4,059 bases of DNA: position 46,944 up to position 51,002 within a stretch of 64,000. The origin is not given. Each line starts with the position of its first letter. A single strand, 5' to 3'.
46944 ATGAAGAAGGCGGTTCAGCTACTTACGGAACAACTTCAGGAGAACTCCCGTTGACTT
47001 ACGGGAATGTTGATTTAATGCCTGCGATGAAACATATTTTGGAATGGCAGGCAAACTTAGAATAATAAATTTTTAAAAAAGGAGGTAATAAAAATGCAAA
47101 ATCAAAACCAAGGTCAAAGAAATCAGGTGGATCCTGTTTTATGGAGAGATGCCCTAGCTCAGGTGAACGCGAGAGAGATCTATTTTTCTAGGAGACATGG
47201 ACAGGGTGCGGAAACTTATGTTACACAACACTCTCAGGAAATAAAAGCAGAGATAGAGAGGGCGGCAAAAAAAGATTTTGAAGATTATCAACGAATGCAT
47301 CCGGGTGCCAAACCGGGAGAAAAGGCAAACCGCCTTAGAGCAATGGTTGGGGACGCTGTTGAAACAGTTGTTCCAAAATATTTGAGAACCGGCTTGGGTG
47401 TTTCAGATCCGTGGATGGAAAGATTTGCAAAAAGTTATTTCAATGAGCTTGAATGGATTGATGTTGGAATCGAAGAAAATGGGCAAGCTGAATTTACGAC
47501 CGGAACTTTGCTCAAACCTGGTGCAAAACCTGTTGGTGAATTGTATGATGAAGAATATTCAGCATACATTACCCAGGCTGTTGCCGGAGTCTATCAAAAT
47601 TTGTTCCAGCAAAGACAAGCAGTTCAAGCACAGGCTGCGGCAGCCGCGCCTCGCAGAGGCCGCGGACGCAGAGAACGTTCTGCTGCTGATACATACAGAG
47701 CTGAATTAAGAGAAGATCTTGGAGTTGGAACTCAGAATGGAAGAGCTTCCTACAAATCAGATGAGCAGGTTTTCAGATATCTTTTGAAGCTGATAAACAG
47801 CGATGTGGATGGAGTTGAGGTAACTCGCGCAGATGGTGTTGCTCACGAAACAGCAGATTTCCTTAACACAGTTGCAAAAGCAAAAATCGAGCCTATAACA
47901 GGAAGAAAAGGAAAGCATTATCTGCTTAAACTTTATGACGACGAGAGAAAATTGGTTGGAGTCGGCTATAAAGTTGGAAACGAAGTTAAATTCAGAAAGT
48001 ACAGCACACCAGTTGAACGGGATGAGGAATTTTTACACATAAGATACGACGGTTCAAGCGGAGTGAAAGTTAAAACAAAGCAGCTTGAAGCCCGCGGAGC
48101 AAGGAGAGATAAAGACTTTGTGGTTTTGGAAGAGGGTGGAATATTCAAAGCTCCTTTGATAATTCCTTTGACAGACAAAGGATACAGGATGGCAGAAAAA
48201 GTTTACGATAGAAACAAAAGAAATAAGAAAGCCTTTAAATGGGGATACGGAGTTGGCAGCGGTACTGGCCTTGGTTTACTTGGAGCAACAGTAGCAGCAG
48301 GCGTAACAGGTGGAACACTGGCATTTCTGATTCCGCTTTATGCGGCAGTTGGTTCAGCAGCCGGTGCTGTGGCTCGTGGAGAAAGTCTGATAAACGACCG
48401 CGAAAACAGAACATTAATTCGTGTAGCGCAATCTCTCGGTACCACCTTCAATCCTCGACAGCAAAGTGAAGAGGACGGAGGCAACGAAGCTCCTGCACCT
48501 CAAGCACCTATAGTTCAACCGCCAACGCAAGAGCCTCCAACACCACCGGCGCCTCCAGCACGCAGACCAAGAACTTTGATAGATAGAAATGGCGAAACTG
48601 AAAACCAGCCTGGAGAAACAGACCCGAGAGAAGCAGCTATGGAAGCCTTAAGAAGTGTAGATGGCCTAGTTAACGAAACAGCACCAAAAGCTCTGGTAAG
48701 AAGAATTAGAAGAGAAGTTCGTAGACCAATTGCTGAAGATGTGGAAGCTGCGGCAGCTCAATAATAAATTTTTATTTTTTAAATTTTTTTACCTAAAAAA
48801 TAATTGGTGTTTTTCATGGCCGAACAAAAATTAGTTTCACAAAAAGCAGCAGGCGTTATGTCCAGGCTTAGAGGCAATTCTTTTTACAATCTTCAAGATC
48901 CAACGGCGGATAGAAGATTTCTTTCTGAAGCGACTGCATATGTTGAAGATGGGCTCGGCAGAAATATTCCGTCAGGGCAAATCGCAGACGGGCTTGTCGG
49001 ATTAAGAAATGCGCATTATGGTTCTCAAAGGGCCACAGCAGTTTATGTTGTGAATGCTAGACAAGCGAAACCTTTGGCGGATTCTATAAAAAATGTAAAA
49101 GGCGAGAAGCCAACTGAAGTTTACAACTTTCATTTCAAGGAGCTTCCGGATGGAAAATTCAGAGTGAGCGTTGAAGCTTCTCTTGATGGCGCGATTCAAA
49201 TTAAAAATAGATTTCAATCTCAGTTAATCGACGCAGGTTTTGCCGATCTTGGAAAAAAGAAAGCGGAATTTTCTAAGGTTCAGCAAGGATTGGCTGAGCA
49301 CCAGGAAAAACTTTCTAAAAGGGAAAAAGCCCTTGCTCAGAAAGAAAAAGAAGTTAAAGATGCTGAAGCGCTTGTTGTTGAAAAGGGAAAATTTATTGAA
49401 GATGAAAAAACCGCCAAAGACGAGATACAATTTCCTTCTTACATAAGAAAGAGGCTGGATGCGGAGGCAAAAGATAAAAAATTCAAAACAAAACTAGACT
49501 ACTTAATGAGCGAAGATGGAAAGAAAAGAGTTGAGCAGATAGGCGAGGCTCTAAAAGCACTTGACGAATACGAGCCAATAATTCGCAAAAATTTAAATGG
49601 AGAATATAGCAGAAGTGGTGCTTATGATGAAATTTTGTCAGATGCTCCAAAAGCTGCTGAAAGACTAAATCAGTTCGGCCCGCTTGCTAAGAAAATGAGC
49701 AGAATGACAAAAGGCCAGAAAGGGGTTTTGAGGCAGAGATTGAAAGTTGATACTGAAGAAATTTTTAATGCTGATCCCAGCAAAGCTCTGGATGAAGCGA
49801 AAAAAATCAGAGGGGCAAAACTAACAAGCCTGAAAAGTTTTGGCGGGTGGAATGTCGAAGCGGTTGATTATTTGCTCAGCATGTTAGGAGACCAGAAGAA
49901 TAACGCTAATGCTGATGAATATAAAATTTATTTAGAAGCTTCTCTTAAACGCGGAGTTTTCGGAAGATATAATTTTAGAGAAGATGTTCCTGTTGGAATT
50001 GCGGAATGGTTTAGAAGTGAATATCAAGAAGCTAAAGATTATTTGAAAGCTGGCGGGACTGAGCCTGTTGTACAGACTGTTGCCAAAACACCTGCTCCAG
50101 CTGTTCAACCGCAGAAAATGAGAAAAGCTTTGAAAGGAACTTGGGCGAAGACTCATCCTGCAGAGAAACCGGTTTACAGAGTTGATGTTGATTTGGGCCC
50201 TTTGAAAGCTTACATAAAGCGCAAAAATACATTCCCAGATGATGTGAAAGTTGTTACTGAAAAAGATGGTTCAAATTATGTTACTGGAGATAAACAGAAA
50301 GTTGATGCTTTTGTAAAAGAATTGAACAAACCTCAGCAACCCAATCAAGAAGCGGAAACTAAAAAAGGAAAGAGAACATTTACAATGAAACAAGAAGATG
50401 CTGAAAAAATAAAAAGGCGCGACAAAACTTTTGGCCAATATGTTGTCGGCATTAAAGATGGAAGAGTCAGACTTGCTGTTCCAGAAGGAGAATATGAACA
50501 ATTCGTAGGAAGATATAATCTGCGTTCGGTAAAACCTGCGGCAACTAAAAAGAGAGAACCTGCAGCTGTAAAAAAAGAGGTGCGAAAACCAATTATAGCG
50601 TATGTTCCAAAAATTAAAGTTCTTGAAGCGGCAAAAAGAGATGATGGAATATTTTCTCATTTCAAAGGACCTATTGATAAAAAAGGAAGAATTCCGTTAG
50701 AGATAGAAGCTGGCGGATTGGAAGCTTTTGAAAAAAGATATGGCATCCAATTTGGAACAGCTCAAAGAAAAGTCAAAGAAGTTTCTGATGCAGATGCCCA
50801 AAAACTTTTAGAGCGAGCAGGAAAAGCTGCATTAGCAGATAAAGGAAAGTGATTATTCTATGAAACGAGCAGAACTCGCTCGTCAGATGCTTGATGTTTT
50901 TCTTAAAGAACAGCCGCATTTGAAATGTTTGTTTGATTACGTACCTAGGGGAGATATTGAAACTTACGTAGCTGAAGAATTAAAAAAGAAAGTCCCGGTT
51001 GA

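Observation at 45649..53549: Compact co-directional block of eight uncharacterised proteins with a duplicated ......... module and locally elevated GC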

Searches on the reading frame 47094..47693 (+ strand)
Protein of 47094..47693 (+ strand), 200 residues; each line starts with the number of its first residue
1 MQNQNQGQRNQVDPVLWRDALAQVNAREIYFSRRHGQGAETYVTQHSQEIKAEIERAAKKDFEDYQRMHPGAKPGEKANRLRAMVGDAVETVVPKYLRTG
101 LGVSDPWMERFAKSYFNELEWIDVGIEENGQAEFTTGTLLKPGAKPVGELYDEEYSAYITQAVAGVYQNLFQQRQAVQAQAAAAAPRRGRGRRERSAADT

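Call 90: search_protein_families(library=pfam, proteins=[window:47094-47693:+], max_evalue=10)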
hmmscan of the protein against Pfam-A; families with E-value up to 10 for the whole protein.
window:47094-47693:+ (200 aa): 0 families

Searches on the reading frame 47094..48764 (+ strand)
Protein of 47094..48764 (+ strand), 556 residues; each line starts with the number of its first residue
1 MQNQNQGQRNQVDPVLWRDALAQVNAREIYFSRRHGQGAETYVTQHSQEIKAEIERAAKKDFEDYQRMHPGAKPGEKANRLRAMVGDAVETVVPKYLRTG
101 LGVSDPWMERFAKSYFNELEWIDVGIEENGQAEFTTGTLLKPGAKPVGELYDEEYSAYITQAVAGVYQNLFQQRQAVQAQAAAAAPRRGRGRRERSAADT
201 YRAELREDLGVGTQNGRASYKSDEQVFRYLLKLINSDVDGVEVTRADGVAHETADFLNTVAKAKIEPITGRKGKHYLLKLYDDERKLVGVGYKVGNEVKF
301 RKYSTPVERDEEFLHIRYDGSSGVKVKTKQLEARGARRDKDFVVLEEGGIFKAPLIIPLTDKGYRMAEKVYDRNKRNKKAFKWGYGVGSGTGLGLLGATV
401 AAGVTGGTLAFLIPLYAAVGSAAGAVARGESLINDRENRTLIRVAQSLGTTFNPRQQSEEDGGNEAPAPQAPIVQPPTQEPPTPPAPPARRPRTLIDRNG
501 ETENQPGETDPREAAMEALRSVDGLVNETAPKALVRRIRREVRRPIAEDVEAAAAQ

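Call 3: search_protein_families(library=pfam, proteins=[window:47094-48764:+], max_evalue=1)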
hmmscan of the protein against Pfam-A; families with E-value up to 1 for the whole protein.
window:47094-48764:+ (556 aa): 0 families

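Call 4: search_protein_families(library=phrogs, proteins=[window:47094-48764:+], max_evalue=1)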
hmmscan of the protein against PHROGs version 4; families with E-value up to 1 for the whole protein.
window:47094-48764:+ (556 aa): 1 family
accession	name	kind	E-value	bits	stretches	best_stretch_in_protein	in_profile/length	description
phrog_305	-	tail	0.1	12.2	1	246-431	90-204/1001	tail length tape measure protein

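Call 9: search_protein_families(library=ncbifam, proteins=[window:47094-48764:+], max_evalue=1)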
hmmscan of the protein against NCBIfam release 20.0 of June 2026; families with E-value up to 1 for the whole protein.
window:47094-48764:+ (556 aa): 0 families

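Call 13: find_homologous_proteins(query=window:47094-48764:+)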
Query window:47094-48764:+ (556 aa): 1 proteins with E <= 0.001 among 8000 candidates.
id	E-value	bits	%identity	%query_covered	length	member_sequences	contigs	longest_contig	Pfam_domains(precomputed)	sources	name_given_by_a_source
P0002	0.0e+0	1236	100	100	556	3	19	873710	-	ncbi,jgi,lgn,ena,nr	ncbi:MAG TPA: hypothetical protein VI933_03200 [archaeon]|nr:hypothetical protein [archaeon]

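Call 27: find_related_loci(query=window:47094-48764:+, collection=viral_contigs, flank=10000)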
Query window:47094-48764:+ (556 aa) in viral_contigs; peptide patterns used: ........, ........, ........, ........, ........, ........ (x = any residue, [..] = any of these).
9 stretches matched a pattern, but none encodes a relative of the query by tblastn (E <= 1e-3).

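Call 67: search_protein_families(library=padloc, proteins=[window:47094-48764:+], max_evalue=0.1)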
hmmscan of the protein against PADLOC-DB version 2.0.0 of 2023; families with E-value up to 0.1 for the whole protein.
window:47094-48764:+ (556 aa): 0 families

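Call 82: search_solved_structures(query=window:47094-48764:+, max_evalue=1)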
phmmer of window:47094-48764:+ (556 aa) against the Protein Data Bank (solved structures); distinct sequences matched with E-value up to 1: 6.
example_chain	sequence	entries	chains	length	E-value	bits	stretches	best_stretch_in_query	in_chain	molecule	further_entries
6qg9_A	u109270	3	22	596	0.18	13.9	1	461-501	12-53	Mono(2-hydroxyethyl) terephthalate hydrolase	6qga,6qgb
6jtu_A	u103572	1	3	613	0.23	13.6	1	461-501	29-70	Mono(2-hydroxyethyl) terephthalate hydrolase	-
6jtt_A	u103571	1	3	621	0.23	13.5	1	461-501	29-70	Mono(2-hydroxyethyl) terephthalate hydrolase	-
8ekg_A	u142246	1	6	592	0.31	13.1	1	461-501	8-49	Mono(2-hydroxyethyl) terephthalate hydrolase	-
6eoa_A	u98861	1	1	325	0.81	11.8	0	439-504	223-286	Phosphopantothenoylcysteine decarboxylase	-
6qz2_A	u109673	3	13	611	0.96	11.5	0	462-501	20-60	Mono(2-hydroxyethyl) terephthalate hydrolase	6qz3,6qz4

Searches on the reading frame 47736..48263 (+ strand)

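Call 90: search_protein_families(library=pfam, proteins=[window:47736-48263:+], max_evalue=10)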
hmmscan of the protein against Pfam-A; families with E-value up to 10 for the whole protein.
window:47736-48263:+ (176 aa): 1 family
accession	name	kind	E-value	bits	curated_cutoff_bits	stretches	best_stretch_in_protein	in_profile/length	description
PF01149.29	Fapy_DNA_glyco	-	0.03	15.4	25.5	1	11-71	9-71/117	Formamidopyrimidine-DNA glycosylase N-terminal domain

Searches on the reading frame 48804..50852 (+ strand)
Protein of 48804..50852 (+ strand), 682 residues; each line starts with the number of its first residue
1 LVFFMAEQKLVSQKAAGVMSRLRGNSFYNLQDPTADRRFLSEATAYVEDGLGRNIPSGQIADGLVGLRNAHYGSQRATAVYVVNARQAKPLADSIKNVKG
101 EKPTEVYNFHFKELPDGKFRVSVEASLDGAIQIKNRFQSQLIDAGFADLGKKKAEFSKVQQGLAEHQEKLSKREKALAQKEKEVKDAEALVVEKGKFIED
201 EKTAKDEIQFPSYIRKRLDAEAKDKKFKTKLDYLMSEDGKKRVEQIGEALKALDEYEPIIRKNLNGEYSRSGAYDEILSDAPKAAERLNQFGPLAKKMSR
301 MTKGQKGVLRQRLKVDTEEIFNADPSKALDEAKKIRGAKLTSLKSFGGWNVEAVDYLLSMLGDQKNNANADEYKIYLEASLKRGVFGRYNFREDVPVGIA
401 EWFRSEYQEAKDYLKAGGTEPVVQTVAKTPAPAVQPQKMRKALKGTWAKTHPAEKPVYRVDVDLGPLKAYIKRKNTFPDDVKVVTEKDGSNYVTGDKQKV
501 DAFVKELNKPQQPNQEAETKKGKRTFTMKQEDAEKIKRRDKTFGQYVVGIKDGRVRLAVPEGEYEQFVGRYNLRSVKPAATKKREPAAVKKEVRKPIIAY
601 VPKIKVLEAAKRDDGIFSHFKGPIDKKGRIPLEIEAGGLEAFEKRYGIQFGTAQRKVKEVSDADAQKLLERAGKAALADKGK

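Call 3: search_protein_families(library=pfam, proteins=[window:48804-50852:+], max_evalue=1)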
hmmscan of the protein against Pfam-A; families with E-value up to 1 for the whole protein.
window:48804-50852:+ (682 aa): 0 families

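Call 4: search_protein_families(library=phrogs, proteins=[window:48804-50852:+], max_evalue=1)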
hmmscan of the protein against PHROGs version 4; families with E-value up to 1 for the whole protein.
window:48804-50852:+ (682 aa): 1 family
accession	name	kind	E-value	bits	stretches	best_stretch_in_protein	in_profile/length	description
phrog_34739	-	unknown function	0.029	15.2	1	460-507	79-124/188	-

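Call 9: search_protein_families(library=ncbifam, proteins=[window:48804-50852:+], max_evalue=1)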
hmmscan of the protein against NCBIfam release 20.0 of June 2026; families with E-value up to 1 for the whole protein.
window:48804-50852:+ (682 aa): 1 family
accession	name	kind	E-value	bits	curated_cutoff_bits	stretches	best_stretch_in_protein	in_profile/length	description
NF042955.1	Ppl_antiphage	equivalog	0.057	11.3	1000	1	133-306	435-610/882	anti-phage protein Ppl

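Call 10: find_homologous_proteins(query=window:48804-50852:+)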
Query window:48804-50852:+ (682 aa): 1 proteins with E <= 0.001 among 8000 candidates.
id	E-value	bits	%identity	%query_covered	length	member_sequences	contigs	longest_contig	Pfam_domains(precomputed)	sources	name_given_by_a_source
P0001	0.0e+0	1457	100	98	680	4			-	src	-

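Call 25: search_protein_representatives(protein=window:48804-50852:+)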
Query: 682 residues. Proteins with E-value up to 0.001 (for the whole library): 2; up to 1e-10: 1; up to 1e-30: 1. The best 2 are listed.
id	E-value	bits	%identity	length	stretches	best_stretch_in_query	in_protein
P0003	1.8e-166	572.5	100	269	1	414-682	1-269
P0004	2.0e-04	37.3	37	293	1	486-580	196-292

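Call 29: find_related_loci(query=window:48804-50852:+, collection=viral_contigs, flank=10000)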
Query window:48804-50852:+ (682 aa) in viral_contigs; peptide patterns used: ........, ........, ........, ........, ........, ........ (x = any residue, [..] = any of these).
10 stretches matched a pattern, but none encodes a relative of the query by tblastn (E <= 1e-3).

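Call 42: search_solved_structures(query=window:48804-50852:+, max_evalue=1)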
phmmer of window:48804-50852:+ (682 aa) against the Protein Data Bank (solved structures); distinct sequences matched with E-value up to 1: 1.
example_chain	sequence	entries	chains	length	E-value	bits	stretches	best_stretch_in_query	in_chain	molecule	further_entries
7nvm_P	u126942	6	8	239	0.096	15.1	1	143-250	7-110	Phosducin-like protein 3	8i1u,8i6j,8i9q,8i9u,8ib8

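Call 60: predict_structure(protein=window:48804-50852:+)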
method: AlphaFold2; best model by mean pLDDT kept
length: 682 residues; sequences in the alignment: 1
mean_pLDDT: 52.6   pTM: 0.25
mean pLDDT of the five models: 52.6, 47.8, 45.7, 45.7, 40.4
residues with pLDDT >= 90: 0; 70-90: 104; 50-70: 257; < 50: 321
segments of 3 or more residues with pLDDT < 50: 1-37, 66-74, 99-103, 141-156, 188-219, 263-266, 268-273, 336-467, 471-480, 484-490, 507-520, 579-593, 652-665, 680-682
pLDDT, mean of each block of 10 residues (from residue 1): 41 41 37 46 56 50 47 51 60 56 54 64 63 57 40 48 62 66 53 40 39 45 54 62 65 59 47 51 59 62 58 54 57 48 34 41 42 41 35 33 36 37 32 33 34 36 45 45 48 52 48 40 74 84 81 80 78 57 37 56 79 77 74 72 76 44 52 53 42
secondary structure, 60 per line:
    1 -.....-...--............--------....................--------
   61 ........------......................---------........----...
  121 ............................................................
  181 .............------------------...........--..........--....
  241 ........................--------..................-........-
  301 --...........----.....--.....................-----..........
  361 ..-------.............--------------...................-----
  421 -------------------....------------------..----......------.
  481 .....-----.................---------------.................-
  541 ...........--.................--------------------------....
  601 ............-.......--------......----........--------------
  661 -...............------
elements in order (helices of 4 or more, strands of 3 or more residues): E2-6 H13-24 H33-52 E61-68 E75-84 H85-96 E106-113 E118-126 H127-193 H212-222 H225-234 H237-264 H273-290 H292-299 H303-313 H318-322 H325-345 H351-362 H370-382 H397-415 H440-443 E468-473 E480-485 E491-496 H497-507 E523-529 H530-539 H541-546 E547-551 E554-560 H561-570 E597-602 H603-612 H614-619 E629-634 H639-646 H662-676

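Call 65: fold_search(model_id=the predicted structure, library=pdb)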
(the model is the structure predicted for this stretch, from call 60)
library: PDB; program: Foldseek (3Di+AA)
matches with E <= 10: 1008; with E <= 0.001: 0
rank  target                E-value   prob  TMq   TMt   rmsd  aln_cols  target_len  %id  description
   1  8qqs_C                2.7e-02  0.16  0.08  0.10  26.2       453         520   12  E. coli DNA gyrase bound to a linear part of a DNA minicircle (released 2024-04-10)
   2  8qqu_C                4.0e-02  0.14  0.08  0.11  26.2       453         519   12  Asymetric subunit of E. coli DNA gyrase bound to a linear part of a DNA minicircle (released 2024-04-10)
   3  8j9t_A                5.9e-02  0.14  0.09  0.12  26.0       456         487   12  Crystal Structure of GyraseA N-terminal at 2.43A Resolution (released 2024-05-08)
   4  9h2s_A                8.2e-02  0.18  0.09  0.15  22.7       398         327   10  a YnaI-MscS chimera in a closed conformation purified in DDM with additional lipids showing ligand-filled pore and poc (released 2025-09-24)
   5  5ekz                  8.7e-02  0.30  0.08  0.20  15.3       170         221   10  Crystal structure of mouse Taco1 (released 2016-06-29)
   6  4tma_C                8.7e-02  0.13  0.09  0.12  26.0       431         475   12  Crystal structure of gyrase bound to its inhibitor YacG (released 2014-07-23)
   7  4ckk_A                8.7e-02  0.12  0.09  0.12  25.4       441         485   12  Apo structure of 55 kDa N-terminal domain of E. coli DNA gyrase A subunit (released 2014-03-12)
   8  6vyk_A                8.7e-02  0.11  0.07  0.12  26.3       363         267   12  Cryo-EM structure of mechanosensitive channel MscS in PC-18:1 nanodiscs (released 2021-02-10)
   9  4ckk_B                9.2e-02  0.12  0.09  0.12  25.9       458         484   12  Apo structure of 55 kDa N-terminal domain of E. coli DNA gyrase A subunit (released 2014-03-12)
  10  8qdx_C                9.2e-02  0.12  0.09  0.07  26.6       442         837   12  E. coli DNA gyrase bound to a DNA crossover (released 2024-04-10)
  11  9h2v_A                1.1e-01  0.15  0.10  0.15  20.9       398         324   10  a YnaI-MscS chimera in an open conformation purified in DDM showing ligand-filled pockets (released 2025-09-24)
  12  2aho_B                1.2e-01  0.41  0.09  0.20  15.5       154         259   14  Structure of the archaeal initiation factor eIF2 alpha-gamma heterodimer from Sulfolobus solfataricus complexed with G (released 2006-01-31)
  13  4ckk_C                1.2e-01  0.35  0.09  0.12  13.8       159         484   13  Apo structure of 55 kDa N-terminal domain of E. coli DNA gyrase A subunit (released 2014-03-12)
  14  8qdx_A                1.2e-01  0.09  0.08  0.10  26.1       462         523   12  E. coli DNA gyrase bound to a DNA crossover (released 2024-04-10)
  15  8ip8_NA               1.3e-01  0.87  0.07  0.32   4.8        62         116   21  Wheat 80S ribosome stalled on AUG-Stop boron dependently (released 2024-02-21)
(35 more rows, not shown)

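Call 67: search_protein_families(library=padloc, proteins=[window:48804-50852:+], max_evalue=0.1)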
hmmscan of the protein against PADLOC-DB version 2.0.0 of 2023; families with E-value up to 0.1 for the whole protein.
window:48804-50852:+ (682 aa): 0 families
